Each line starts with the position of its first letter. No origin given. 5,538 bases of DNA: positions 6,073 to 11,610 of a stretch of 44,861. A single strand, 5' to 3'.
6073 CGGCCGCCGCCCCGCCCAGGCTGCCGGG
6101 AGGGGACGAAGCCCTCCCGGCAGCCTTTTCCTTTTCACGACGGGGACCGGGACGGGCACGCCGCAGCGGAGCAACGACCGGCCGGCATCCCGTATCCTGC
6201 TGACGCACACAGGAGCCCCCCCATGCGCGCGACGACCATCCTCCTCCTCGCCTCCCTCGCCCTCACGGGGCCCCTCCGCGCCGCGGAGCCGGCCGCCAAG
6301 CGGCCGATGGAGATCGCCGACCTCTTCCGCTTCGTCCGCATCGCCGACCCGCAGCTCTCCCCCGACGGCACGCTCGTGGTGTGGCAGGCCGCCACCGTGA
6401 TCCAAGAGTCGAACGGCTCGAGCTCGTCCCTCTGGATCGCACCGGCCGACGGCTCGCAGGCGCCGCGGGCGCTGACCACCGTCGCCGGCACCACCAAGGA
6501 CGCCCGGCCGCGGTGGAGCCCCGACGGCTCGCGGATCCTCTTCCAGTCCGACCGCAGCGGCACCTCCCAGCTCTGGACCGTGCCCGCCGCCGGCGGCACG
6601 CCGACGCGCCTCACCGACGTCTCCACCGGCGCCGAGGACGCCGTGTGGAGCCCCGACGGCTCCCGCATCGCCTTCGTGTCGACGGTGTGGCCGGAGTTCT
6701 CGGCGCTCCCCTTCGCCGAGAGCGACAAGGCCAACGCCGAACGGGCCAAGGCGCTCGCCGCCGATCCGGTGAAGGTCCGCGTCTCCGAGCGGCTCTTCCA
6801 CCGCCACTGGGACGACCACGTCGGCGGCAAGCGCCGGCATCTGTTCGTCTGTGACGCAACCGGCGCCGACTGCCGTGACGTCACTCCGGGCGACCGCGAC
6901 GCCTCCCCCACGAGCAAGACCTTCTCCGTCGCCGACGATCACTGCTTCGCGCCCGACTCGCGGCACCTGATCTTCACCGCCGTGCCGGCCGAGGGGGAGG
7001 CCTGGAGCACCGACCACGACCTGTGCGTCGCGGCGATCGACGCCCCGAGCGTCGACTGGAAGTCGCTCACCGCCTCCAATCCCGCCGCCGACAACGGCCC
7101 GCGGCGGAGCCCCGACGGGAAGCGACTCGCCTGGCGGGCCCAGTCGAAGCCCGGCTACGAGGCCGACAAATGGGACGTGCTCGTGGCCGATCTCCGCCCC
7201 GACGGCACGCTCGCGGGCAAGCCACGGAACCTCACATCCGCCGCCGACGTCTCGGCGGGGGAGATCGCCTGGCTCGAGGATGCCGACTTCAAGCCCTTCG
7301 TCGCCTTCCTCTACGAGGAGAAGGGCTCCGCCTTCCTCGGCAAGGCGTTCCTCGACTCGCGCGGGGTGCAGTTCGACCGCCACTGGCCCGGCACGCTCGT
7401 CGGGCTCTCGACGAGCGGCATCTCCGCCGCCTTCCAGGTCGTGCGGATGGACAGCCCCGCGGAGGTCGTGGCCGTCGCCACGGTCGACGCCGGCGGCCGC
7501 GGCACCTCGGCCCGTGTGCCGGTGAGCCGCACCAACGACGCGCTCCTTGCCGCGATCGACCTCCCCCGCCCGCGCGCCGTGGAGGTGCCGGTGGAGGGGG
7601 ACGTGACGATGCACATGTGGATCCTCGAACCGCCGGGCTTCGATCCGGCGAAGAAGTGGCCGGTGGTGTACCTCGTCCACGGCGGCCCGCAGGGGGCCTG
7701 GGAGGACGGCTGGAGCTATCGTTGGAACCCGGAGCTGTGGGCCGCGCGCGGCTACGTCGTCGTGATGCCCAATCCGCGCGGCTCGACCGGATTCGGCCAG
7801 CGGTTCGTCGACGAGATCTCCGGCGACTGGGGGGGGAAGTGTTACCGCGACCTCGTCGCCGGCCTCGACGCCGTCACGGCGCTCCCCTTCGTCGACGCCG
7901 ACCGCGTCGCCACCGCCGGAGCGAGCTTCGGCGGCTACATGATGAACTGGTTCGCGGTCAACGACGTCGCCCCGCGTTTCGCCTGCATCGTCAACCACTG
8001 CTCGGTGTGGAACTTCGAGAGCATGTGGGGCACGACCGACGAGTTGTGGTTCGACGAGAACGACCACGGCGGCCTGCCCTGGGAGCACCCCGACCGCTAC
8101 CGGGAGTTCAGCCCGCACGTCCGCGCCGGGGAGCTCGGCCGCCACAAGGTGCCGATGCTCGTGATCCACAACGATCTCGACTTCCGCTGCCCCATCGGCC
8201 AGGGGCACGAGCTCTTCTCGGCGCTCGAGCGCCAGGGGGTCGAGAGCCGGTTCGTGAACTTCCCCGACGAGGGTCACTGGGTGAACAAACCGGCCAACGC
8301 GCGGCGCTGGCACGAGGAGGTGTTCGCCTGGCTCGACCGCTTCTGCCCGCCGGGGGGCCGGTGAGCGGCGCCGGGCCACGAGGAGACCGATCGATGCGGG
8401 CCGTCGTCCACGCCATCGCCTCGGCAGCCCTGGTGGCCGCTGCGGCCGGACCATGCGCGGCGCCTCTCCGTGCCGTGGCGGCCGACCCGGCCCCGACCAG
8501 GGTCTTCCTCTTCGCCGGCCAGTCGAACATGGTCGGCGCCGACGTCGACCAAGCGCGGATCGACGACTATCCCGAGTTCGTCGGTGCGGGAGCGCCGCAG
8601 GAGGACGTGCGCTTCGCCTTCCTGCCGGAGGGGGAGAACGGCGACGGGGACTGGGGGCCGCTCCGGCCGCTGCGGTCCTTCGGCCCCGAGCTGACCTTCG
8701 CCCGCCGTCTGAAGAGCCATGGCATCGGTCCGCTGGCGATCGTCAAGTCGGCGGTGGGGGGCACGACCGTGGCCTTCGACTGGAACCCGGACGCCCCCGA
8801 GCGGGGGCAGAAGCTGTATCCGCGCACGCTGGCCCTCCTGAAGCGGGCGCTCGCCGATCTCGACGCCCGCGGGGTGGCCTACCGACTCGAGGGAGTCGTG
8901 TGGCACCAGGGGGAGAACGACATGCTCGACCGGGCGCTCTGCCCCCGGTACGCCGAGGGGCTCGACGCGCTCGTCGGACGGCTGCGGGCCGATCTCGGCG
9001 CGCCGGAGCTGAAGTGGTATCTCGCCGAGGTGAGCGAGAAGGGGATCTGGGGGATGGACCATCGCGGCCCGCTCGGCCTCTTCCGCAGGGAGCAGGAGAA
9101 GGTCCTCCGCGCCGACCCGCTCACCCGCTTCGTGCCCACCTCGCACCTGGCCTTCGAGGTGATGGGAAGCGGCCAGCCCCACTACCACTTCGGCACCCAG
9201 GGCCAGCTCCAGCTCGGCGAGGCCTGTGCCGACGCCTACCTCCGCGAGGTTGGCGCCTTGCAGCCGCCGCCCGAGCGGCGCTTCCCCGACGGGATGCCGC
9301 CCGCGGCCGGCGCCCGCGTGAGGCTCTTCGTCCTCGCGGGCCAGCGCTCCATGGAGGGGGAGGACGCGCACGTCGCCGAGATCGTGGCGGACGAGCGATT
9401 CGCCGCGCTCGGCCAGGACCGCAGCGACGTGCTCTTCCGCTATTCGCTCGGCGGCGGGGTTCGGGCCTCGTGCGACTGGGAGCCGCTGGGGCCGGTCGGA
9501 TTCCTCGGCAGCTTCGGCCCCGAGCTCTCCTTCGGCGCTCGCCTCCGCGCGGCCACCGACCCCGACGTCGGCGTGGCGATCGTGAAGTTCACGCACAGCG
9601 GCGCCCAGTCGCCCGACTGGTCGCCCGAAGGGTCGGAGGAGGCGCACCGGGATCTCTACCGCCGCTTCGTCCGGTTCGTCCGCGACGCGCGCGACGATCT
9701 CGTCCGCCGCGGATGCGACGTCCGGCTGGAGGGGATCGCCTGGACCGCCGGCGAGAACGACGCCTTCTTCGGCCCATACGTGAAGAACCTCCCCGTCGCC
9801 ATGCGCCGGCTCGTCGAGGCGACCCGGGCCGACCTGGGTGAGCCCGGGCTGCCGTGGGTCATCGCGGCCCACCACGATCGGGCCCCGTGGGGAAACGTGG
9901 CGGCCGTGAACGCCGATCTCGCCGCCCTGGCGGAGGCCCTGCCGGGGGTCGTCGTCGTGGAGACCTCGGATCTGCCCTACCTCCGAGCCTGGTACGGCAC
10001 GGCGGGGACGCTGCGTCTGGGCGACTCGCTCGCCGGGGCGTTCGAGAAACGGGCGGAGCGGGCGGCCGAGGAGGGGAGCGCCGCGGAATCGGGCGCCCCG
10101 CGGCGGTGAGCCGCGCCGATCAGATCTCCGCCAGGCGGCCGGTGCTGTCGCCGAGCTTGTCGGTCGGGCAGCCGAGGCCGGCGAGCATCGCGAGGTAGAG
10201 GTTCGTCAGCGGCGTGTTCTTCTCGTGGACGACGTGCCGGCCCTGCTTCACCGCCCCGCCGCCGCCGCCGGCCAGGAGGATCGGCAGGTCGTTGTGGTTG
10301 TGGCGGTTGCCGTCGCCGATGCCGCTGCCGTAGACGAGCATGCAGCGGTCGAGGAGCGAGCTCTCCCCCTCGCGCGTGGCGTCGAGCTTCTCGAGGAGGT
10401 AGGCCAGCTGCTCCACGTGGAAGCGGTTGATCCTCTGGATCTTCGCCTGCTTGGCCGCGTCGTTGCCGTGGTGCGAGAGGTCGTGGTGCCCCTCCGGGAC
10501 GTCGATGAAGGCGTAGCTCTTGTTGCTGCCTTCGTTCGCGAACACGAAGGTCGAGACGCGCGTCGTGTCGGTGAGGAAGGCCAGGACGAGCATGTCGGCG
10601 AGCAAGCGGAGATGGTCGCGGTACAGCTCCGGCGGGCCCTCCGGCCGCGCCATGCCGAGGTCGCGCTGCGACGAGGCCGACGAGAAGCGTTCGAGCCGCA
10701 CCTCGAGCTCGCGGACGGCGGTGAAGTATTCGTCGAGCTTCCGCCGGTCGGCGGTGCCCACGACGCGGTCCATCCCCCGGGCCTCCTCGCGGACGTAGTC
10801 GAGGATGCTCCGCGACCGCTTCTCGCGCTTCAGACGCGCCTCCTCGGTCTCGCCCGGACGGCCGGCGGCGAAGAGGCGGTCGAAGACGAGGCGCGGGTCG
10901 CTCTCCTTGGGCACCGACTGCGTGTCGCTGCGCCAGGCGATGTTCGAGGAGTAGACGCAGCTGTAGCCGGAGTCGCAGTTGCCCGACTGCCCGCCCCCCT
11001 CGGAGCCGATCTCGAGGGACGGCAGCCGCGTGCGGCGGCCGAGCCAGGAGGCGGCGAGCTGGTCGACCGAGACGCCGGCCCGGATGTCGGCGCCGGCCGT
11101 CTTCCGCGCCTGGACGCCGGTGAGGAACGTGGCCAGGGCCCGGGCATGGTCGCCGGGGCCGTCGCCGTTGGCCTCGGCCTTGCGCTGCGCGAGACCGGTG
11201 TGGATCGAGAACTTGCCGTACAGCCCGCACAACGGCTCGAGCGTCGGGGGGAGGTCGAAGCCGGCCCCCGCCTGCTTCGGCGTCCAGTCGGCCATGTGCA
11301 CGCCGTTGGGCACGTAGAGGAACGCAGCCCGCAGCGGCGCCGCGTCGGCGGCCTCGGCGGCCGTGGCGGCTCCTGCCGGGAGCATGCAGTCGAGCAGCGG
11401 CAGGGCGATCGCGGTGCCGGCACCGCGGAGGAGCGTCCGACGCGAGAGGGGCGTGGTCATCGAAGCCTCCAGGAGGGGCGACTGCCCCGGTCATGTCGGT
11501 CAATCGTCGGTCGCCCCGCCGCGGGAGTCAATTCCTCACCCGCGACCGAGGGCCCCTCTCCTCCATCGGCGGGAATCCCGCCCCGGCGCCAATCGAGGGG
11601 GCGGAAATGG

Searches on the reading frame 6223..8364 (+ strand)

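Call 12: search_protein_families(library=pfam, proteins=[window:6223-8364:+], max_evalue=0.001)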
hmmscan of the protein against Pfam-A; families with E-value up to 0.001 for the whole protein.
window:6223-8364:+ (713 aa): 5 families
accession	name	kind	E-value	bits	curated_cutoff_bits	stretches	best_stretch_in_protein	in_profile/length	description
PF00326.27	Peptidase_S9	-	3.3e-55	187.3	22.6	1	497-706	1-208/213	Prolyl oligopeptidase family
PF07676.18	PD40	-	3.4e-20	71.9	20.9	1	93-118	11-37/38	WD40-like Beta Propeller Repeat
PF00561.26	Abhydrolase_1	-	2.8e-05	24.4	25.8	0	480-597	1-110/245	alpha/beta hydrolase fold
PF02129.25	Peptidase_S15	-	3.5e-05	24.1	23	1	461-602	3-137/262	X-Pro dipeptidyl-peptidase (S15 family)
PF25460.1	Beta-prop_Aladin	-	0.00037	20.2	171.1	1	95-206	158-263/340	Aladin seven-bladed propeller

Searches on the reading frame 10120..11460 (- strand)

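Call 12: search_protein_families(library=pfam, proteins=[window:10120-11460:-], max_evalue=0.001)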
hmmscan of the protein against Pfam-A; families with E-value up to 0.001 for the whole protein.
window:10120-11460:- (446 aa): 1 family
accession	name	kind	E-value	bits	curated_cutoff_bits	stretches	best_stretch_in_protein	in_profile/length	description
PF07586.16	HXXSHH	-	2.9e-97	326.4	30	1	44-353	1-307/307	Protein of unknown function (DUF1552)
